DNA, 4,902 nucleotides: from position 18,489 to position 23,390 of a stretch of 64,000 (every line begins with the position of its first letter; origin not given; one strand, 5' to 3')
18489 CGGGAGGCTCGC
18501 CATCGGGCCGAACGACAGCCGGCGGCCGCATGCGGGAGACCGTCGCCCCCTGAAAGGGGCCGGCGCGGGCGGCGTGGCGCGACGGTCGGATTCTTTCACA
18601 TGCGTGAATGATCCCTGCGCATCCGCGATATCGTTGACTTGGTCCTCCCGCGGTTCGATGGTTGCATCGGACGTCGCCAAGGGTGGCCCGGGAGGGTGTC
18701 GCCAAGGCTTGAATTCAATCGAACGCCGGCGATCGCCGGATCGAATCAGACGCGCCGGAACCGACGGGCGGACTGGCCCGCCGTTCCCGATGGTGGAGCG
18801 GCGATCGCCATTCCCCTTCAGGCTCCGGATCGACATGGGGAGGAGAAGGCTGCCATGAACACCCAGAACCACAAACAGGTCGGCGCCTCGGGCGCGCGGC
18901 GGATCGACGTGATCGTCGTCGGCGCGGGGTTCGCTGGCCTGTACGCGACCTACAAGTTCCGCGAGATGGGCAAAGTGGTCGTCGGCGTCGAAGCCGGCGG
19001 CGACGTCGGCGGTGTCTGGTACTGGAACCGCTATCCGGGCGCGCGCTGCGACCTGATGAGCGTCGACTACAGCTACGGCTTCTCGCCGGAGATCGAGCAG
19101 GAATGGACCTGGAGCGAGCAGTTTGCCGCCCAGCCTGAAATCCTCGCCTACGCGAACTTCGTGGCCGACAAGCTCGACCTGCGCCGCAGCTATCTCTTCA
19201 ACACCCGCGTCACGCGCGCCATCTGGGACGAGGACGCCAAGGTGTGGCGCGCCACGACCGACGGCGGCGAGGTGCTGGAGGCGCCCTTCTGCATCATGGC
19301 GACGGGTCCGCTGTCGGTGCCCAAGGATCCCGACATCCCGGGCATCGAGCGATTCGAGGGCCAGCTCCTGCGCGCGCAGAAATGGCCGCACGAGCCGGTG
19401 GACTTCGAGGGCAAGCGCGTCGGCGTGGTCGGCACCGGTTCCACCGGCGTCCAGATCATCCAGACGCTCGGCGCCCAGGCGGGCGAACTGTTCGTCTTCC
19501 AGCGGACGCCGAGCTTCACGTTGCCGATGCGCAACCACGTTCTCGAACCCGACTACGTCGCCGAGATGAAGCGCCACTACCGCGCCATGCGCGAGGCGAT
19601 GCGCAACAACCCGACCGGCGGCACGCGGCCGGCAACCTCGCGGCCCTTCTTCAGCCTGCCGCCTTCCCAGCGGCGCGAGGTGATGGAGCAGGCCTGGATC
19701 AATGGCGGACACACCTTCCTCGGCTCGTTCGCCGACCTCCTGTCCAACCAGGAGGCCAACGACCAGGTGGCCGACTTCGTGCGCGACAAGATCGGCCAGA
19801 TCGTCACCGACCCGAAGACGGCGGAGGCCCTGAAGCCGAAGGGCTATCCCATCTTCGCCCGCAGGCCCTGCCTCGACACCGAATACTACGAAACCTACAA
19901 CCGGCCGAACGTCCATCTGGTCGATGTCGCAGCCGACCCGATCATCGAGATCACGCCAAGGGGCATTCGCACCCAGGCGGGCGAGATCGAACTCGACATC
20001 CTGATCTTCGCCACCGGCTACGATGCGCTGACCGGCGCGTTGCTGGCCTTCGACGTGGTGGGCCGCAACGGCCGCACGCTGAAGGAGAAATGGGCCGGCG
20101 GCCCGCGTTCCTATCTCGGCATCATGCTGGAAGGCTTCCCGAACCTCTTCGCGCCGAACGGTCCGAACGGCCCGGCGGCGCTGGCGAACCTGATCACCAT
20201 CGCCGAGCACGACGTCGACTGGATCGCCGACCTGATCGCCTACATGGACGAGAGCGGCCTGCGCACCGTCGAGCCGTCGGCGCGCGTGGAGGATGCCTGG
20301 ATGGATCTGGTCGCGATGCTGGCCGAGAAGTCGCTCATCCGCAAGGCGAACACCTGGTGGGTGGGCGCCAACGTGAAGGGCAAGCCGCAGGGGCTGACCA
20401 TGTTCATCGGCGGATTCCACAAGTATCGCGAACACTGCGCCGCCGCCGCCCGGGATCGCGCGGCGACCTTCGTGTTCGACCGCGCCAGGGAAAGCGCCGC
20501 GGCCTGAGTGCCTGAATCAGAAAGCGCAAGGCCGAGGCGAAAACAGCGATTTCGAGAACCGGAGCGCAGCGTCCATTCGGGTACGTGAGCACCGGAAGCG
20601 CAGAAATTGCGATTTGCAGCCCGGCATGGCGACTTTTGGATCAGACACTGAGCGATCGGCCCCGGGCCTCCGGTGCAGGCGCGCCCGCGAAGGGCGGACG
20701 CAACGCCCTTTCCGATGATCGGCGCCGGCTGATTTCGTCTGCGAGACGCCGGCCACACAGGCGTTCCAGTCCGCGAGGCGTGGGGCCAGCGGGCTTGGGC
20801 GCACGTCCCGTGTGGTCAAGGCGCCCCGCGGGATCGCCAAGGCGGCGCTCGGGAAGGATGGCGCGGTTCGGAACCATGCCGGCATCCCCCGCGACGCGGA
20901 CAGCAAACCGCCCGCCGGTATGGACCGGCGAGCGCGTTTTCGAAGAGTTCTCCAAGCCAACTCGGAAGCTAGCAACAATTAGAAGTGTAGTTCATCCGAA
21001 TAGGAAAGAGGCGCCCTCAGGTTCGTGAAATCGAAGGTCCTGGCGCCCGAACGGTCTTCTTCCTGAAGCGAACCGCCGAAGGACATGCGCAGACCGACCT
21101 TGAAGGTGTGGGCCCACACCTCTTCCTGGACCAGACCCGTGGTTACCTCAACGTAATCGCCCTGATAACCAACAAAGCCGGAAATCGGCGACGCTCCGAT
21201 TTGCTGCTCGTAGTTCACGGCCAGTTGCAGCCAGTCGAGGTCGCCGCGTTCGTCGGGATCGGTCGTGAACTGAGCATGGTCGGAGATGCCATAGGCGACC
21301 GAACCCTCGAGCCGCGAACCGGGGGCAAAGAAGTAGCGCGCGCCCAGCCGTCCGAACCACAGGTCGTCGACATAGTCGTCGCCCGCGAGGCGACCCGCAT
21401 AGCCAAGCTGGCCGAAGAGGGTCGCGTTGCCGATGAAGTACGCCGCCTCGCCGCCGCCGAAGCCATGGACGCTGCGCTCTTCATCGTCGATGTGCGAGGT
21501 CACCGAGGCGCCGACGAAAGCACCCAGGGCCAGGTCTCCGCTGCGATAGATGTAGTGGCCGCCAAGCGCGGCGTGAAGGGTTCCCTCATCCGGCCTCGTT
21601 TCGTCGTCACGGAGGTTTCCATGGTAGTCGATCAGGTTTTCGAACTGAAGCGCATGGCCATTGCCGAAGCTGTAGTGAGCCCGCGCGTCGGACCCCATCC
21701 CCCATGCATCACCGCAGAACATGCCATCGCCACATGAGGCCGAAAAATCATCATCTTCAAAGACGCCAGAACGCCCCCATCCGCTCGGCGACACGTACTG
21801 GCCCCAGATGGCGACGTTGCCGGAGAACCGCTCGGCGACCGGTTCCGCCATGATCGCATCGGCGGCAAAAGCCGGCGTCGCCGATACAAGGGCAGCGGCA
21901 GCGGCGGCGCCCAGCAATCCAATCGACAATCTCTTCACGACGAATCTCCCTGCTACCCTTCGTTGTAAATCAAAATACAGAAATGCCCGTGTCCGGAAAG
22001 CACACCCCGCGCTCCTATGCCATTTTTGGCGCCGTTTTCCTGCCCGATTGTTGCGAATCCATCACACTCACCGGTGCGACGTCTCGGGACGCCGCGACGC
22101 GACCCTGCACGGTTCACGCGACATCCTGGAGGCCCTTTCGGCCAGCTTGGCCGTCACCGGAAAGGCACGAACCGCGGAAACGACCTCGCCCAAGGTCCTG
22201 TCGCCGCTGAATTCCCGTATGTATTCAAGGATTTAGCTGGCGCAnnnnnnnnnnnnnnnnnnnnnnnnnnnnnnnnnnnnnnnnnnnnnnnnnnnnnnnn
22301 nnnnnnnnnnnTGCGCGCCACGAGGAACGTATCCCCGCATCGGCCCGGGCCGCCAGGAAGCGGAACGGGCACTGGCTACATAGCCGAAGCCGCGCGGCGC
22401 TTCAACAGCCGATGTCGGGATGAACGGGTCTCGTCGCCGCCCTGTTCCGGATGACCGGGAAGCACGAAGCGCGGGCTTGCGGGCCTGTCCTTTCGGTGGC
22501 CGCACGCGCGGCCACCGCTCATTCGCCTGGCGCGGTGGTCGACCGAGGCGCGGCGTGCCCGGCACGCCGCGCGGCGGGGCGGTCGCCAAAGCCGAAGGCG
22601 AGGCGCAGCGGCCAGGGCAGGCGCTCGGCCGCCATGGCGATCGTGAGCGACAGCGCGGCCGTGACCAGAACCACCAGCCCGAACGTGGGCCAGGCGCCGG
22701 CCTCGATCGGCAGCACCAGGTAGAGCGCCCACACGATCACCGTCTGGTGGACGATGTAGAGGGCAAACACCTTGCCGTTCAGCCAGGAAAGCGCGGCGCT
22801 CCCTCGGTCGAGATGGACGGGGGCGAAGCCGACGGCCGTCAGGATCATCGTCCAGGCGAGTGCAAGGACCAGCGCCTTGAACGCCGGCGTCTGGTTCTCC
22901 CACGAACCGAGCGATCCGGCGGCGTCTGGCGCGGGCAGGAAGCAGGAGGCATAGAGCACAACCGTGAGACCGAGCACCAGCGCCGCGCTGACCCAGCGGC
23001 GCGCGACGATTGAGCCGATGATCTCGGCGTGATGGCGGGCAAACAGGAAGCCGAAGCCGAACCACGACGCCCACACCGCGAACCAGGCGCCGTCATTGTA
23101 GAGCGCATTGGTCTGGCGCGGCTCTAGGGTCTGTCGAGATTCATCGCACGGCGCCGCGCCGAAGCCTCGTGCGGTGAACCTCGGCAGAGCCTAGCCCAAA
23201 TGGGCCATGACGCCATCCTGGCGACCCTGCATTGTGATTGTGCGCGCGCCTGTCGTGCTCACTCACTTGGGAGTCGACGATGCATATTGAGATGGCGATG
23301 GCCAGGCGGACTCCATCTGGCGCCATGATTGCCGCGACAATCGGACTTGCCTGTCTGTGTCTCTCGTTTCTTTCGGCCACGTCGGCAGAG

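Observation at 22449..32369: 9.25-kb insertion bracketed by 670-bp direct repeats that duplicate the 3' end of an acyltransferase gene, next to tRNA-Arg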

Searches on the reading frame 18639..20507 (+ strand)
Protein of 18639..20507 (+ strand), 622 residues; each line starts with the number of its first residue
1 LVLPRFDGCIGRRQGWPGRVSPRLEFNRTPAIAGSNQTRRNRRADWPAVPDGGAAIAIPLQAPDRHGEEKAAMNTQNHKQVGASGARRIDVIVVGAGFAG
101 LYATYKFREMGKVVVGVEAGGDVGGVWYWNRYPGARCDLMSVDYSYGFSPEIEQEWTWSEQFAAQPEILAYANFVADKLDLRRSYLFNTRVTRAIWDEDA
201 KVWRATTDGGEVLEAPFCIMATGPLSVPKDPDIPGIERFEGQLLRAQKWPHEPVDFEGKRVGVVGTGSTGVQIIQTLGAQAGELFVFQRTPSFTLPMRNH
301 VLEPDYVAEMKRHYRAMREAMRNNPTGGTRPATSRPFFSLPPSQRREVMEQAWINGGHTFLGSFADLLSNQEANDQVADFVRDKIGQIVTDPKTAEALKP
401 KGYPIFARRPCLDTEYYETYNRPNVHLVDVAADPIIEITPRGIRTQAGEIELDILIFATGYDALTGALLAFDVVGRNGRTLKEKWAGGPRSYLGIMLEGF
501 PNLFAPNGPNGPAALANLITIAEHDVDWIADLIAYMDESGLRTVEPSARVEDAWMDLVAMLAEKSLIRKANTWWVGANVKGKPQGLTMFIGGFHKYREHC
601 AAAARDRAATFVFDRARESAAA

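Call 18: search_protein_families(library=pfam, proteins=[window:18639-20507:+])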
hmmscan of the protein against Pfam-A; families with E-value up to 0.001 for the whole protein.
window:18639-20507:+ (622 aa): 9 families
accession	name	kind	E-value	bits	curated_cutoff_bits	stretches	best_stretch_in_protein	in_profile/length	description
PF07992.20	Pyr_redox_2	-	6.1e-12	46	26.1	1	90-294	2-178/291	Pyridine nucleotide-disulphide oxidoreductase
PF00743.25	FMO-like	-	4.2e-11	42.4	22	1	91-311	4-233/532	Flavin-binding monooxygenase-like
PF13738.12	Pyr_redox_3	-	7.8e-10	38.9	30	1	92-315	1-223/305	Pyridine nucleotide-disulphide oxidoreductase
PF13450.12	NAD_binding_8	-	9e-08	32.7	21.9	1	93-139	1-47/68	NAD(P)-binding Rossmann-like domain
PF01266.30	DAO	-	3.4e-07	30.6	27.9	0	185-358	166-335/353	FAD dependent oxidoreductase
PF00890.30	FAD_binding_2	-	0.00011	22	20.4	1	90-125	1-36/414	FAD binding domain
PF05834.18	Lycopene_cycl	-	0.00027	20.6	23.4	0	90-253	1-169/380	Lycopene cyclase protein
PF13434.12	Lys_Orn_oxgnase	-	0.00079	19.1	21.3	0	165-321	94-257/339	L-lysine 6-monooxygenase/L-ornithine 5-monooxygenase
PF01134.28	GIDA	-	0.001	18.7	22.1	0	90-115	1-26/391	Glucose inhibited division protein A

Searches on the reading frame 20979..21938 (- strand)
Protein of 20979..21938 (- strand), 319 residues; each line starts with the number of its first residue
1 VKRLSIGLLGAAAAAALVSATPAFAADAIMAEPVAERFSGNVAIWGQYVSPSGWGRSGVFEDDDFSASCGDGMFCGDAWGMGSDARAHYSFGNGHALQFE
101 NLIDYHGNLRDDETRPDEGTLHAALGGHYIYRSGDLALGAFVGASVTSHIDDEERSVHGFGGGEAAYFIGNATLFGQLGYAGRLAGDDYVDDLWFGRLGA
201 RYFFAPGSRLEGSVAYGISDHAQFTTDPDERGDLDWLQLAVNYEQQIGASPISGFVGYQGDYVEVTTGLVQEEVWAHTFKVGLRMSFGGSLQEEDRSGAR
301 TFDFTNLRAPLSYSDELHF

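Call 7: search_protein_families(library=pfam, proteins=[window:20979-21938:-])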
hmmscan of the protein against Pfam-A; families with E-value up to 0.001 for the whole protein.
window:20979-21938:- (319 aa): 0 families

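Call 9: search_protein_families(library=ncbifam, proteins=[window:20979-21938:-], max_evalue=0.01)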
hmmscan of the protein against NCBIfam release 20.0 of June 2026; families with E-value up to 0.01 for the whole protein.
window:20979-21938:- (319 aa): 0 families

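Call 21: find_encoding_contigs(protein=window:20979-21938:-, flank=10000, max_places=10)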
Protein window:20979-21938:- (319 aa): no gene with exactly this product is on record in the collection.

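Call 42: search_protein_families(library=phrogs, proteins=[window:20979-21938:-], max_evalue=0.01)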
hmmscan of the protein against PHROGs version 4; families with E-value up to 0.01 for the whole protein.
window:20979-21938:- (319 aa): 0 families

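Call 58: search_protein_families(library=padloc, proteins=[window:20979-21938:-], max_evalue=0.001)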
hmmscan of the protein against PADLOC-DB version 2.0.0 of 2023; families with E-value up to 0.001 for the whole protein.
window:20979-21938:- (319 aa): 0 families

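Call 61: search_protein_families(library=pfam, proteins=[window:20979-21938:-], max_evalue=1)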
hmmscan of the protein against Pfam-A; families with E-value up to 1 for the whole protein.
window:20979-21938:- (319 aa): 0 families

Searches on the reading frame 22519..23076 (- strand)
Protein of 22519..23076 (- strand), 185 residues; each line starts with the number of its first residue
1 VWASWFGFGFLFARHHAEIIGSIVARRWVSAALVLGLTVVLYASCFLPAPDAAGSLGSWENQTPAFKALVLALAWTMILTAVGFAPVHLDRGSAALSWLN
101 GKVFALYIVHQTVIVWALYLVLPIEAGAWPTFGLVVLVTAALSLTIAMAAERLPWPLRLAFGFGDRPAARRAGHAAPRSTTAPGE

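Call 7: search_protein_families(library=pfam, proteins=[window:22519-23076:-])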
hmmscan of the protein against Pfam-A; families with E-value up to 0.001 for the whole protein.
window:22519-23076:- (185 aa): 1 family
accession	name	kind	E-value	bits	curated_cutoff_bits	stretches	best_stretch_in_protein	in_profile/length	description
PF01757.29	Acyl_transf_3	-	7.6e-07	28.9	31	1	3-147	188-325/326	Acyltransferase domain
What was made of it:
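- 22449..23118 (-): Left direct repeat: an orphan 3' fragment of the acyltransferase gene (last 600 nt plus 70 nt of flank). It has no 5' half. Pfam matches only profile positions 188-325 (call 7).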

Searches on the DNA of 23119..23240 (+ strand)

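Call 40: search_dna_similar(query=window:23119-23240:+, collection=plasmids, mode=distant, max_evalue=0.01, max_rows=15)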
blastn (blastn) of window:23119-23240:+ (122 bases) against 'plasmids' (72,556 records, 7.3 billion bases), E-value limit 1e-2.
No match.
